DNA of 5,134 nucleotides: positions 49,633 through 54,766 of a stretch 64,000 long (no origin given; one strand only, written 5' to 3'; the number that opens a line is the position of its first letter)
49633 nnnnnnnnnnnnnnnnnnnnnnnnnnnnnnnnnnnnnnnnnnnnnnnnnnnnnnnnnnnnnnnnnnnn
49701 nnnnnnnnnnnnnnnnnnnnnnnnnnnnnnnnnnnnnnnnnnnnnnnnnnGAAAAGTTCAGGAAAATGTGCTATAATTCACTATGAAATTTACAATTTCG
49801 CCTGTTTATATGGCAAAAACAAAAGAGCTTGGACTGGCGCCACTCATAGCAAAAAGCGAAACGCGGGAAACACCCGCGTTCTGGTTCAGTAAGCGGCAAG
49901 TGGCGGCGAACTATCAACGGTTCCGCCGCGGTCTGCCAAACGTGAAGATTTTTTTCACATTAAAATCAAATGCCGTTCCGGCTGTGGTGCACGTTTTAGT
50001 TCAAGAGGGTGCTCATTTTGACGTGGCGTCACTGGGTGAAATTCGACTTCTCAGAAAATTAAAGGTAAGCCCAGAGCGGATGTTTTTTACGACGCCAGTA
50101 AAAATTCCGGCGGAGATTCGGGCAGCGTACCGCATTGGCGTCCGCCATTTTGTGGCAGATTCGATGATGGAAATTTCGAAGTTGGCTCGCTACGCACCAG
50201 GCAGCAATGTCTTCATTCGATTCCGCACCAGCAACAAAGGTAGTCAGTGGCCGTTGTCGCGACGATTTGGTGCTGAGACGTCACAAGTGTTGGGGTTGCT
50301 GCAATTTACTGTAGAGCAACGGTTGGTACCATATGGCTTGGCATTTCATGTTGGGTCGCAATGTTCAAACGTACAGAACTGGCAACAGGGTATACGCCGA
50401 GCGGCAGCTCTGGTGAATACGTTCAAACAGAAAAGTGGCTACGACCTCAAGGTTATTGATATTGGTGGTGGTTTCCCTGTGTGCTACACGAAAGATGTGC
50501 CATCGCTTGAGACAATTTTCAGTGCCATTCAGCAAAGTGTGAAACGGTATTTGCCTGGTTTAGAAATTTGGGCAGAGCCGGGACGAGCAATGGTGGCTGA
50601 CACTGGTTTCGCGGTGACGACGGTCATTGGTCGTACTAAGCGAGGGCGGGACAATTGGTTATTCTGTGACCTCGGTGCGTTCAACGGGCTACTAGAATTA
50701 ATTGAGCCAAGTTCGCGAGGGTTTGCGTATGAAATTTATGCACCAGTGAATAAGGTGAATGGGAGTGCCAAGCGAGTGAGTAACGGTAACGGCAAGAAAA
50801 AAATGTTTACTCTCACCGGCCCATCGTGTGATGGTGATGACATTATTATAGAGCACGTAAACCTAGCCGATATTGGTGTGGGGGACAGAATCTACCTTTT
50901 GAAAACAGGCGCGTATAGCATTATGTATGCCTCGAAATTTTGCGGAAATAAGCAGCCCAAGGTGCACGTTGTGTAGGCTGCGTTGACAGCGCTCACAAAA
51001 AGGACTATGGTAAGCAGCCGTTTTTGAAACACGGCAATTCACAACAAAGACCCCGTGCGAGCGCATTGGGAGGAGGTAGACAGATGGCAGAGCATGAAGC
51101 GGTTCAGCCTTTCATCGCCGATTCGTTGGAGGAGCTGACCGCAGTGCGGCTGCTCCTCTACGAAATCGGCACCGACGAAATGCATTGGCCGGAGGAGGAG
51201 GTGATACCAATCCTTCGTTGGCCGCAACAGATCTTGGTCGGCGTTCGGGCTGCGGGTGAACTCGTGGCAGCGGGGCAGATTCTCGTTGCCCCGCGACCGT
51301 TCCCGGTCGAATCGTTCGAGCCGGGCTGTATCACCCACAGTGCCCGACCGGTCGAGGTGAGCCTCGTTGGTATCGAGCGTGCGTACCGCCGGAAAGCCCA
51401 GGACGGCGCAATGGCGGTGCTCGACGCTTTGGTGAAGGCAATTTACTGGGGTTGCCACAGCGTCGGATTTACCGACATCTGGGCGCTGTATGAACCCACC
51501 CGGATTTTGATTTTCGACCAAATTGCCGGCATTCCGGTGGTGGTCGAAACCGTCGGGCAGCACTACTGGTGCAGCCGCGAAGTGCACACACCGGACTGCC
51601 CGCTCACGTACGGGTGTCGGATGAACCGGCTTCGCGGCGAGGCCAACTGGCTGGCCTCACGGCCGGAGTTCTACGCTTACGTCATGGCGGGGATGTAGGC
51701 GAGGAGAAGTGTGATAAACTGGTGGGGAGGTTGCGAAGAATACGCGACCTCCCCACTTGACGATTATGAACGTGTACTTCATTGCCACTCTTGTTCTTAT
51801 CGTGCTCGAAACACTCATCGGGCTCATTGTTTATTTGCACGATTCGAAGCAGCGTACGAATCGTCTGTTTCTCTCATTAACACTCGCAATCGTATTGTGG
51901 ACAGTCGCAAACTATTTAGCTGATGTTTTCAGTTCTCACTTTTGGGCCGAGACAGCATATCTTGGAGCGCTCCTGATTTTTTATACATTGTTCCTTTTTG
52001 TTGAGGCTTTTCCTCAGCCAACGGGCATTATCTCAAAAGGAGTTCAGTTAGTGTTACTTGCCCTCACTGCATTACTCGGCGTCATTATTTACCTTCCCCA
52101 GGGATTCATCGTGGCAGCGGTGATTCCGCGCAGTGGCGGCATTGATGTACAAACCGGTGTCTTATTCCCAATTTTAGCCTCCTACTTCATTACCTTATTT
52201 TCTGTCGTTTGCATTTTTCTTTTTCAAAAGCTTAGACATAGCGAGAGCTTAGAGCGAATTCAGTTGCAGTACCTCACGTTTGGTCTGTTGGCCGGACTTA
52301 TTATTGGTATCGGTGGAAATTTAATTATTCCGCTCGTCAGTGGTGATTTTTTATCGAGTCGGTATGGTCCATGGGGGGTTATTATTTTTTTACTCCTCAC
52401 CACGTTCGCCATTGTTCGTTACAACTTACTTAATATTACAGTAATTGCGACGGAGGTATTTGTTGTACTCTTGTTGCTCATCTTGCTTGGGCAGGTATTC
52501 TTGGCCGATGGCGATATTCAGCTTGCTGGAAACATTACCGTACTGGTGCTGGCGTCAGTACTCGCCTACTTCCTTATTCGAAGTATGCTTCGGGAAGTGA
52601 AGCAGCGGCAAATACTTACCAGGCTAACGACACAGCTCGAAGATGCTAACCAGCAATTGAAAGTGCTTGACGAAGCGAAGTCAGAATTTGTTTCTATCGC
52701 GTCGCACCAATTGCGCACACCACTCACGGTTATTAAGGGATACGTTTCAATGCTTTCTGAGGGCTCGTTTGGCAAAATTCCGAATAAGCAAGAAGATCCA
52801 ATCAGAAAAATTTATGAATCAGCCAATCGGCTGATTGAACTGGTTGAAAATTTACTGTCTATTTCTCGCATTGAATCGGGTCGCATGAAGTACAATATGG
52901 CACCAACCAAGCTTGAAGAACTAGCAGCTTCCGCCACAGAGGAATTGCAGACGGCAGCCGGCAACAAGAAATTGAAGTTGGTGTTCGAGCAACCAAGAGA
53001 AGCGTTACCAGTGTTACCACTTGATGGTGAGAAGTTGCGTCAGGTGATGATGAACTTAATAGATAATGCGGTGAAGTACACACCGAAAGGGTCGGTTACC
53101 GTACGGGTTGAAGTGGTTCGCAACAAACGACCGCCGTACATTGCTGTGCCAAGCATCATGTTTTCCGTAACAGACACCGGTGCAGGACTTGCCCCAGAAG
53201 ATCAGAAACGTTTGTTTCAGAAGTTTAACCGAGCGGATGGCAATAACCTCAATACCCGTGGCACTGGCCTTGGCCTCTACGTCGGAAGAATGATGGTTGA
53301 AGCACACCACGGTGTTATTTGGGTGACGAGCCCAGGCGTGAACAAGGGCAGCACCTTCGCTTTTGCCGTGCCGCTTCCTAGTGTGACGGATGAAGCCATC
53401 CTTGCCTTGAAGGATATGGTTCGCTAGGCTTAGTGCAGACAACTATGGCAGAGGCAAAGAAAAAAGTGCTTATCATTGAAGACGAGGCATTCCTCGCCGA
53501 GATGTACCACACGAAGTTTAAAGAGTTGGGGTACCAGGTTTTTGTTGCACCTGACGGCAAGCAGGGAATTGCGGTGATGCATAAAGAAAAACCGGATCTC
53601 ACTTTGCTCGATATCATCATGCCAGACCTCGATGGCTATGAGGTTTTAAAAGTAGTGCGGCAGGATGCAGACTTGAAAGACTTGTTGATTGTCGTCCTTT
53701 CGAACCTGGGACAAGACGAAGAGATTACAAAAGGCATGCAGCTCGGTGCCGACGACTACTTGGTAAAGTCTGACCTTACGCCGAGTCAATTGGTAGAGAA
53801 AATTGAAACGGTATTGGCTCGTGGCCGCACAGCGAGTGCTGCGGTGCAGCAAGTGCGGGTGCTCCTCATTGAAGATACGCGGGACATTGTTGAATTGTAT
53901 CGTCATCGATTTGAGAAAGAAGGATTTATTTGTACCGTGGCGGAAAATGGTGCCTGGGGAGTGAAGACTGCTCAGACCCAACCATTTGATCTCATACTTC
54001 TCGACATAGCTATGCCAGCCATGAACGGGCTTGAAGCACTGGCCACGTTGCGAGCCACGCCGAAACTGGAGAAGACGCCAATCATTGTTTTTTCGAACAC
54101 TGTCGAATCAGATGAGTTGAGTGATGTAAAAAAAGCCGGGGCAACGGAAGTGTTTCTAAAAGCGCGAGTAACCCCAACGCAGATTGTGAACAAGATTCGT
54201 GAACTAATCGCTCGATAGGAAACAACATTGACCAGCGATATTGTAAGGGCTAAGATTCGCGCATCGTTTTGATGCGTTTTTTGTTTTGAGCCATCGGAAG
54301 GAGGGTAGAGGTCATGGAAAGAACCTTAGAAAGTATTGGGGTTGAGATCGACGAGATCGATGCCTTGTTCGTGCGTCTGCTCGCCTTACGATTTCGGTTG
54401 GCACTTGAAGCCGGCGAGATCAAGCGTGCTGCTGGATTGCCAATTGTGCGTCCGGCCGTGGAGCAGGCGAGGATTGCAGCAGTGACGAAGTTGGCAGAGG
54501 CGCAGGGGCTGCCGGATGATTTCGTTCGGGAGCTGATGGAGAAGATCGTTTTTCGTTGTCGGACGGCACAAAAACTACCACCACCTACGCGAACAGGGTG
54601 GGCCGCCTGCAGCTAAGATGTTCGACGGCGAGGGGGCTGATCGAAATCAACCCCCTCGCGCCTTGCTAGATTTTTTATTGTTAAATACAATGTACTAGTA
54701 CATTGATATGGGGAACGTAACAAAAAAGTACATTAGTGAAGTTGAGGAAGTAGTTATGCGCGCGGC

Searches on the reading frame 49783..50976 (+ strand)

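Call 77: search_protein_families(library=pfam, proteins=[window:49783-50976:+], max_evalue=0.001)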
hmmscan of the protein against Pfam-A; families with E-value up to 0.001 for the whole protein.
window:49783-50976:+ (397 aa): 2 families
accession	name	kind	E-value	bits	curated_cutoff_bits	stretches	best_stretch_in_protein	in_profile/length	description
PF02784.22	Orn_Arg_deC_N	-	1.1e-53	182.6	23.4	1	38-272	2-247/247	Pyridoxal-dependent decarboxylase, pyridoxal binding domain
PF00278.28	Orn_DAP_Arg_deC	-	1.6e-10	41.5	23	1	238-376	5-95/95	Pyridoxal-dependent decarboxylase, C-terminal sheet domain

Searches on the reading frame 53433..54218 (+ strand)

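Call 7: search_protein_families(library=pfam, proteins=[window:53433-54218:+], max_evalue=0.01)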
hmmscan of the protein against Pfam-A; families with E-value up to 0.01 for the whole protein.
window:53433-54218:+ (261 aa): 2 families
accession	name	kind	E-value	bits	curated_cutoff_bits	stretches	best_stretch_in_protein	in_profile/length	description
PF00072.30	Response_reg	-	4.4e-46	156.1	30.2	2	12-124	1-110/111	Response regulator receiver domain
PF23198.2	PDE8A_N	-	0.0022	18.4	29.6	0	139-228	8-99/147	PDE8A-like, N-terminal domain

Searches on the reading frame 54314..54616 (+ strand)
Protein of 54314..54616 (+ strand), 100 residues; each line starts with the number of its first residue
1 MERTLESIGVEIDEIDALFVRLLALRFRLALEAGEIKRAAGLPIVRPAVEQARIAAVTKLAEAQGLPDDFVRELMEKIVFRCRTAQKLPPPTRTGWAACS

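Call 7: search_protein_families(library=pfam, proteins=[window:54314-54616:+], max_evalue=0.01)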
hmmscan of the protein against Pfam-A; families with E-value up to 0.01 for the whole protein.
window:54314-54616:+ (100 aa): 1 family
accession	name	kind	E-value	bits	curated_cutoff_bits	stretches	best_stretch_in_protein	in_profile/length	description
PF01817.26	CM_2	-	1e-17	64.5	27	1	11-86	4-79/80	Chorismate mutase type II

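Call 8: search_protein_families(library=ncbifam, proteins=[window:54314-54616:+], max_evalue=0.01)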
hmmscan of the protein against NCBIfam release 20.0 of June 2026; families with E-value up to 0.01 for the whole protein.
window:54314-54616:+ (100 aa): 14 families
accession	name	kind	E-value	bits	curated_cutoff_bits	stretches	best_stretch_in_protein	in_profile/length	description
NF008400.0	PRK11199.1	equivalog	8.3e-12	44.7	273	1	2-81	2-81/374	bifunctional chorismate mutase/prephenate dehydrogenase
NF006691.0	PRK09239.1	equivalog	6.1e-11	42.4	120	1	4-79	11-86/108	chorismate mutase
TIGR01799.1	CM_T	equivalog_domain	7.2e-11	42.1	95.9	1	6-78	2-74/83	chorismate mutase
TIGR01791.2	CM_archaeal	equivalog_domain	2.4e-10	40.3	66.95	1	6-83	2-79/83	chorismate mutase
NF004925.0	PRK06285.1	equivalog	3.4e-09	36.7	77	1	2-87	6-91/99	chorismate mutase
TIGR01803.1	CM-like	subfamily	7.3e-09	35.7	73.35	1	5-81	1-77/82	chorismate mutase family protein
TIGR01795.1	CM_mono_cladeE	equivalog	8.5e-09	35.9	107.55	1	5-80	5-80/94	chorismate mutase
TIGR01805.1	CM_mono_grmpos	equivalog_domain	1.7e-06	28.2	71.2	1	5-62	1-58/81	chorismate mutase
NF005475.0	PRK07075.1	equivalog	3e-05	24.1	126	1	4-79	12-86/105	isochorismate lyase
TIGR01807.1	CM_P2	equivalog_domain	0.00012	22.3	69.55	1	7-60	3-58/76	chorismate mutase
NF009239.0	PRK12595.1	equivalog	0.00033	19.8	279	1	2-81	3-80/360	bifunctional 3-deoxy-7-phosphoheptulonate synthase/chorismate mutase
NF006741.0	PRK09269.1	equivalog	0.0016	18.2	158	1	19-76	37-94/194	chorismate mutase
TIGR01797.1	CM_P_1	equivalog_domain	0.0027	17.8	73.7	1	8-80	4-76/83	chorismate mutase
TIGR01801.1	CM_A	equivalog_domain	0.0029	17.8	106.35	1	4-82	5-81/102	chorismate mutase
